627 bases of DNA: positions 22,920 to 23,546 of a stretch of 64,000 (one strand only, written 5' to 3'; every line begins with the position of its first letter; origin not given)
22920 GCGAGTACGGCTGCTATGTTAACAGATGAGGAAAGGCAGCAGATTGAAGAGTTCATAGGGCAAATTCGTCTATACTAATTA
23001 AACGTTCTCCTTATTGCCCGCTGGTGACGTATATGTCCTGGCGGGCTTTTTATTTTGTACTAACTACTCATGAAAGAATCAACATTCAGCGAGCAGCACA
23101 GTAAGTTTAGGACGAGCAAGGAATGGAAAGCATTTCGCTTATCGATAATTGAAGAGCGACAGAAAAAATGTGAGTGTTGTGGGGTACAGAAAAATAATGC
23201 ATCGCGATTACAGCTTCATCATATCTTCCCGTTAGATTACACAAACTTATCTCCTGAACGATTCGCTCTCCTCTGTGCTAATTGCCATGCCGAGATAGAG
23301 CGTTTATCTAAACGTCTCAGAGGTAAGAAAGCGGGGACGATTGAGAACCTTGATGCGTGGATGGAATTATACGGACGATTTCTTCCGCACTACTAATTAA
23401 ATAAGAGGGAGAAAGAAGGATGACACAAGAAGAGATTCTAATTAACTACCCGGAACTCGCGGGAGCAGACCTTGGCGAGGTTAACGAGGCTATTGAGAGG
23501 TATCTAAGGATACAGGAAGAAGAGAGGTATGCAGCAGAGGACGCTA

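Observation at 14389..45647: Prophage inserted inside the 5-prime end of ssb by a large serine recombinase; removing it in silico rebuilds an intact SSB reading frame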

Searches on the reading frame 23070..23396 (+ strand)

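Call 33: search_protein_families(library=phrogs, proteins=[window:23070-23396:+], max_evalue=0.001)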
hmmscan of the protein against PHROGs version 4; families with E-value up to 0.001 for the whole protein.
window:23070-23396:+ (108 aa): 19 families
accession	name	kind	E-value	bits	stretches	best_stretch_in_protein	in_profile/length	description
phrog_119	-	DNA, RNA and nucleotide metabolism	3.9e-14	53.3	1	1-89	173-267/443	HNH endonuclease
phrog_144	-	DNA, RNA and nucleotide metabolism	2.1e-13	51.3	1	8-99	61-158/175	HNH endonuclease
phrog_589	-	DNA, RNA and nucleotide metabolism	8.9e-11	42.8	1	9-75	69-137/179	HNH endonuclease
phrog_8446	-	DNA, RNA and nucleotide metabolism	2.8e-09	38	1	14-86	123-205/211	HNH endonuclease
phrog_8048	-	DNA, RNA and nucleotide metabolism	6.9e-09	36.3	1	2-82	147-231/273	HNH endonuclease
phrog_5956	-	DNA, RNA and nucleotide metabolism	2.8e-08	34.5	1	7-82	35-113/138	HNH endonuclease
phrog_1271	-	DNA, RNA and nucleotide metabolism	1.9e-07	31.8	1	15-82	250-321/361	HNH endonuclease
phrog_4581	-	head and packaging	3.2e-07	31.1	1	8-86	42-118/395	terminase small subunit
phrog_2255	-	DNA, RNA and nucleotide metabolism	3.3e-07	31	1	9-87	88-179/211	HNH endonuclease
phrog_5200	-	DNA, RNA and nucleotide metabolism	8.6e-07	30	1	12-91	21-99/154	HNH endonuclease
phrog_10822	-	DNA, RNA and nucleotide metabolism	1.8e-06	28.8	1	17-89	86-160/245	HNH endonuclease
phrog_333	-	DNA, RNA and nucleotide metabolism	4.6e-06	27.8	1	5-75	7-77/138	HNH endonuclease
phrog_14736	-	DNA, RNA and nucleotide metabolism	1.5e-05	25.7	1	5-78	8-80/202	HNH endonuclease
phrog_3106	-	DNA, RNA and nucleotide metabolism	1.6e-05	25.8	1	14-82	142-226/252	HNH endonuclease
phrog_30443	-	DNA, RNA and nucleotide metabolism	6.4e-05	24.3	1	16-75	46-103/121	HNH endonuclease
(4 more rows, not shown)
